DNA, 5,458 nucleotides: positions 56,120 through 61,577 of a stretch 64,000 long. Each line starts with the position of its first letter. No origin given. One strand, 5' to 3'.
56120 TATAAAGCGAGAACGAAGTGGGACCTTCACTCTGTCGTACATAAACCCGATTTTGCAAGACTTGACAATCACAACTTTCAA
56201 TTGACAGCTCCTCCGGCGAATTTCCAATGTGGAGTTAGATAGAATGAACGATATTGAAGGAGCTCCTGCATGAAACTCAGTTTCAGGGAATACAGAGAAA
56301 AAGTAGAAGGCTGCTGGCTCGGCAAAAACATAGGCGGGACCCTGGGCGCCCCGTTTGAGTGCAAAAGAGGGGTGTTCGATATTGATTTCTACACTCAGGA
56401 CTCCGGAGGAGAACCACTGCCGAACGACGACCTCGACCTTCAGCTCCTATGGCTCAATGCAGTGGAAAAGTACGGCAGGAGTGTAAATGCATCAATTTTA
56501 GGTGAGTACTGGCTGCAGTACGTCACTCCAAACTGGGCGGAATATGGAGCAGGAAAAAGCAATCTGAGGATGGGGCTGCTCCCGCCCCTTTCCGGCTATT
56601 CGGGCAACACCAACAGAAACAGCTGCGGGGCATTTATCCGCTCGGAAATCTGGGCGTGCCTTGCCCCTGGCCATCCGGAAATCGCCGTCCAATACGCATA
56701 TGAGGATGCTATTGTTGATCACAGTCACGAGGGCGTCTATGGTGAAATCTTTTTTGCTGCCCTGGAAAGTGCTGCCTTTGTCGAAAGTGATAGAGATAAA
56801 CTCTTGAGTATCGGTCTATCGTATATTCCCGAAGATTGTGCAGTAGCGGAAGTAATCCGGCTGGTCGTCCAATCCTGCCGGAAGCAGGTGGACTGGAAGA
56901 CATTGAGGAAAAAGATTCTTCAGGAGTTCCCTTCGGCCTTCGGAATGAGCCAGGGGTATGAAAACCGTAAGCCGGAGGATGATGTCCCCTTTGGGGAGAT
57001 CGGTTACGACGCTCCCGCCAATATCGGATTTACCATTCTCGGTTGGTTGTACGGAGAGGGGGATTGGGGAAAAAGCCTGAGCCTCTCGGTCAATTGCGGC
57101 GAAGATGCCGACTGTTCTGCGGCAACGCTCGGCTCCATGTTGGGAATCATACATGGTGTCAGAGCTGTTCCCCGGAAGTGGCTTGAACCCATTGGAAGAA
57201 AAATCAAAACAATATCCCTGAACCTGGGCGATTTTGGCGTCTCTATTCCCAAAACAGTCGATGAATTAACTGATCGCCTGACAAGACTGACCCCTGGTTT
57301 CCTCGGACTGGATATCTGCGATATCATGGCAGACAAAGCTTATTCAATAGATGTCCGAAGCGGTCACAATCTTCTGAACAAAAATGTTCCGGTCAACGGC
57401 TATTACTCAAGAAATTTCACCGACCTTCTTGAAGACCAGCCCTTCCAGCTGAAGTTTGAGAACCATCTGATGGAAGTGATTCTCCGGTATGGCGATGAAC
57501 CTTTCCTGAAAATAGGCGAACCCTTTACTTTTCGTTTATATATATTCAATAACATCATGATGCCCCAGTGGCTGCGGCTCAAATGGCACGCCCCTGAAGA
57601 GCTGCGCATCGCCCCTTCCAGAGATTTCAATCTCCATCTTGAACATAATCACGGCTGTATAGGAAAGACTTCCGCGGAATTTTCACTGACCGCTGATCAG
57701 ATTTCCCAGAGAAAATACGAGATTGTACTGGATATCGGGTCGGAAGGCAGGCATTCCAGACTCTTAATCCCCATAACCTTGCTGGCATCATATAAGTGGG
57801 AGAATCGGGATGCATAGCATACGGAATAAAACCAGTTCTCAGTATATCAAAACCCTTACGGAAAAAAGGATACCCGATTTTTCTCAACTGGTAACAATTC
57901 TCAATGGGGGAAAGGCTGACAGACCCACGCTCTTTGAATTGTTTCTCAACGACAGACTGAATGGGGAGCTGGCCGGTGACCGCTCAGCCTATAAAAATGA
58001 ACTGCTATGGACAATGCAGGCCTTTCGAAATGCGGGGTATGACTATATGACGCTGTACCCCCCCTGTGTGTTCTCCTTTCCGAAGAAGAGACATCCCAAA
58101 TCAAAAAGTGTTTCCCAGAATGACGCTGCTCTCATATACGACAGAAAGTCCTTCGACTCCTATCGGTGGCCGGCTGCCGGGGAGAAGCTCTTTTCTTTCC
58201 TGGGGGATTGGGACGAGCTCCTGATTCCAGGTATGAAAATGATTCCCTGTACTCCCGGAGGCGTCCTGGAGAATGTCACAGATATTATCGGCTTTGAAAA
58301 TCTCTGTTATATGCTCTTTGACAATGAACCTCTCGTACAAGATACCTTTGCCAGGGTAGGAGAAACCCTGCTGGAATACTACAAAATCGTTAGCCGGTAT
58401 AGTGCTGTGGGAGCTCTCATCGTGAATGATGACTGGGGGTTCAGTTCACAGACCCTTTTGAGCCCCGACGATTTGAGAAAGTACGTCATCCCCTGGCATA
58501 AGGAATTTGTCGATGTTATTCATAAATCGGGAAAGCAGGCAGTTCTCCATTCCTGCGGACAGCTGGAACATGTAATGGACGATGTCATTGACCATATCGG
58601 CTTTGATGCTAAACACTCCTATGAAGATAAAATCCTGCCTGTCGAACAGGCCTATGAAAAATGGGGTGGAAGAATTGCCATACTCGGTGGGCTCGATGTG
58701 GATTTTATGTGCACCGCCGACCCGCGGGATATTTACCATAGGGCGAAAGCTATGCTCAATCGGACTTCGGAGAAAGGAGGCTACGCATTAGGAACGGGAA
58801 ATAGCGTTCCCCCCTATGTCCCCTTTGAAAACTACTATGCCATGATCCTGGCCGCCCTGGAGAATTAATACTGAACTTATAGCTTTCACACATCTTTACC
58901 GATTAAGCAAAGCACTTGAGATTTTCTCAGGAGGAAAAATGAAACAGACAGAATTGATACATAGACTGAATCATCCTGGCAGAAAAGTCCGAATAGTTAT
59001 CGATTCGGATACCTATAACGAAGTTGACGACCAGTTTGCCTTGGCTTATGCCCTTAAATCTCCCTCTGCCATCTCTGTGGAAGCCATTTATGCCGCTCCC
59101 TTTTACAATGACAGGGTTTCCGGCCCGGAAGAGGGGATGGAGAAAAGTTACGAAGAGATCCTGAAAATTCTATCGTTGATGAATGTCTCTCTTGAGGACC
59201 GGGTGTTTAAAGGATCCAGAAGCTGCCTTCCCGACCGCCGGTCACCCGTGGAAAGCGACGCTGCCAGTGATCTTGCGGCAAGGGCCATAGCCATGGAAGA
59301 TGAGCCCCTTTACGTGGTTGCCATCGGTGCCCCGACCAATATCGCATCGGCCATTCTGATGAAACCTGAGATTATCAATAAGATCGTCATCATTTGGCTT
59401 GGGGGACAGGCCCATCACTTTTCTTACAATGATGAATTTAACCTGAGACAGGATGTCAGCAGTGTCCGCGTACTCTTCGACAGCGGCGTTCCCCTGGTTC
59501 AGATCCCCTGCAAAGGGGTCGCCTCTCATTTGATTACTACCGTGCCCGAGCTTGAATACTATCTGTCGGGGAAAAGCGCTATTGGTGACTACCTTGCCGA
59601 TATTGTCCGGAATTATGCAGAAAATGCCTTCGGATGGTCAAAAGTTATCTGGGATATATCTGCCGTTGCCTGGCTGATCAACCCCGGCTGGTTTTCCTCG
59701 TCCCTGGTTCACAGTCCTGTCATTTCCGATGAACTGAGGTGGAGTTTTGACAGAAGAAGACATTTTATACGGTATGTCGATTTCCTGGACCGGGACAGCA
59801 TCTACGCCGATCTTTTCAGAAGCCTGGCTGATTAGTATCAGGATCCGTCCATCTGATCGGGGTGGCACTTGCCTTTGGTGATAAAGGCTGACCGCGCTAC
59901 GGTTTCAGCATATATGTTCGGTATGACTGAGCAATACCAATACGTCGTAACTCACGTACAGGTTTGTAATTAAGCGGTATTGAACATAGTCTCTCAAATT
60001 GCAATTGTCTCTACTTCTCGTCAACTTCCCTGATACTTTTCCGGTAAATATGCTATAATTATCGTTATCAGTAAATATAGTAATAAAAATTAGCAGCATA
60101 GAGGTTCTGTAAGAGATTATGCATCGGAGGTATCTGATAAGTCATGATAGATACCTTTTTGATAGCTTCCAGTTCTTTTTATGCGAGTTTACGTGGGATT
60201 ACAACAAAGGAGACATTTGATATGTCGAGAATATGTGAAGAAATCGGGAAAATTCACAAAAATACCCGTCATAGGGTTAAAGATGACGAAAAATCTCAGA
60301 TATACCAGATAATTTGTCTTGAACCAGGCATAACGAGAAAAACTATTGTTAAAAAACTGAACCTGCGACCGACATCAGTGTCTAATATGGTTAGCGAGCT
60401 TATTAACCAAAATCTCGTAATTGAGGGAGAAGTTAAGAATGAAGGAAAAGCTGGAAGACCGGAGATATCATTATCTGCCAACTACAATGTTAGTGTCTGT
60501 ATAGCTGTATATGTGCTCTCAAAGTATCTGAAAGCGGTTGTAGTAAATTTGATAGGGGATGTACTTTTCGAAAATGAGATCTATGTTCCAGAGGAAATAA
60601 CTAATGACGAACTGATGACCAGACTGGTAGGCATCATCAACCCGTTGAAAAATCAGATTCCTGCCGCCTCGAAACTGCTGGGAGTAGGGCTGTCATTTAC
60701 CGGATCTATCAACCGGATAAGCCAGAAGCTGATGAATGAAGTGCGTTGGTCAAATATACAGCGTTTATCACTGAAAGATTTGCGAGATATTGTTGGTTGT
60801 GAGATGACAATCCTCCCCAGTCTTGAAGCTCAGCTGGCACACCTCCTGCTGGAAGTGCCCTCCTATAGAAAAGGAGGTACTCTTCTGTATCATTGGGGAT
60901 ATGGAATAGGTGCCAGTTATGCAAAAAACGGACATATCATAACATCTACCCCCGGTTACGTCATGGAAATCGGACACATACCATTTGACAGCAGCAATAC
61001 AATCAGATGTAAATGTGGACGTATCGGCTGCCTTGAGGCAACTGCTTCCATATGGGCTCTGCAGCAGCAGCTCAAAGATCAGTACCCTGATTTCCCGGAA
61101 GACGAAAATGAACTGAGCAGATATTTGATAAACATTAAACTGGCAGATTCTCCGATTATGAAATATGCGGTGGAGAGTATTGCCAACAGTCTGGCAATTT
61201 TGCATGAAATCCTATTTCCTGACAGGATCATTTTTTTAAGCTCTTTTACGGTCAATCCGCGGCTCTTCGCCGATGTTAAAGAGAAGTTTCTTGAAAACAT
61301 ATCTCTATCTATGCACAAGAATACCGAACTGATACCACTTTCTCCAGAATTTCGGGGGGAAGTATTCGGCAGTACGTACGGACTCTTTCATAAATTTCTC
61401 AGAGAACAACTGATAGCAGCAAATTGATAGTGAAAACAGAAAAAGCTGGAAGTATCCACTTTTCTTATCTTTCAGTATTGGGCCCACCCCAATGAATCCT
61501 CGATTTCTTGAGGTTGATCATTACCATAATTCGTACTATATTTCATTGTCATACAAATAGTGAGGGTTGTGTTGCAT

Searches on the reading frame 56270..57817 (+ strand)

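Call 84: search_protein_families(library=pfam, proteins=[window:56270-57817:+], max_evalue=0.0001)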
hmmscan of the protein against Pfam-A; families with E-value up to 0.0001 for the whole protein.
window:56270-57817:+ (515 aa): 1 family
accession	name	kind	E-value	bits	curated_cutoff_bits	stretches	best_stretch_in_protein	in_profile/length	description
PF03747.19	ADP_ribosyl_GH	-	4e-39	135.4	26.2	1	14-302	1-286/287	ADP-ribosylglycohydrolase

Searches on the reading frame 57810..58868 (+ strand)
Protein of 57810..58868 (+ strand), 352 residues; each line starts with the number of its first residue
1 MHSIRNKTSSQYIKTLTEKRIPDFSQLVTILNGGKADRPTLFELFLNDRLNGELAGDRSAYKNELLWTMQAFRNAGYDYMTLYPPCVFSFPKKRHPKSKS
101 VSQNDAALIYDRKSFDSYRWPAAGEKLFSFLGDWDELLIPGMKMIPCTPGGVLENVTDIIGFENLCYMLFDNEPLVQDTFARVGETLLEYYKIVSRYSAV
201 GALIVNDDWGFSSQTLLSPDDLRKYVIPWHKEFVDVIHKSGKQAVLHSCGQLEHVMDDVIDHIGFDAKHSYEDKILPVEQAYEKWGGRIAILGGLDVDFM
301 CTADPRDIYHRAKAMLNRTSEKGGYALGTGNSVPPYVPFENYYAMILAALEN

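Call 84: search_protein_families(library=pfam, proteins=[window:57810-58868:+], max_evalue=0.0001)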
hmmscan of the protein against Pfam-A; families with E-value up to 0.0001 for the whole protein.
window:57810-58868:+ (352 aa): 1 family
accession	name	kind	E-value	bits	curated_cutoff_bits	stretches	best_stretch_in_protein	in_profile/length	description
PF01208.23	URO-D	-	7.7e-22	78.2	23.9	1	157-348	151-342/346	Uroporphyrinogen decarboxylase (URO-D)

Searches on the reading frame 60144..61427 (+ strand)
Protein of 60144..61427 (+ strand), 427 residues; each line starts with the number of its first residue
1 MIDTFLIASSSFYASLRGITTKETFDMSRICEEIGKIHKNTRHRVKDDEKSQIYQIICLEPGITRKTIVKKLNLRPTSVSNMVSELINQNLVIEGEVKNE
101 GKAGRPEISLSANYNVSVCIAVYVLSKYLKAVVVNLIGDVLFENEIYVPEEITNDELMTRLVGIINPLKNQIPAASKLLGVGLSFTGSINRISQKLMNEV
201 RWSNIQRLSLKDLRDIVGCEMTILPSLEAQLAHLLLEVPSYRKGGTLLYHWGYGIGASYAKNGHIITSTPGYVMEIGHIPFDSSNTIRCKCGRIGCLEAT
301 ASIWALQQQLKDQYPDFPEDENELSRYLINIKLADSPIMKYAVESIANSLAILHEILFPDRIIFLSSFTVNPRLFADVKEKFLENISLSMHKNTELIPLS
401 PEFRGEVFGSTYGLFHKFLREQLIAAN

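Call 84: search_protein_families(library=pfam, proteins=[window:60144-61427:+], max_evalue=0.0001)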
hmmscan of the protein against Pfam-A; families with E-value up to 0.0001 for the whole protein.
window:60144-61427:+ (427 aa): 1 family
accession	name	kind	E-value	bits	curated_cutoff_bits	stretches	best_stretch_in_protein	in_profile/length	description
PF00480.26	ROK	-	2e-21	77.2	22.9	1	127-384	9-260/294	ROK family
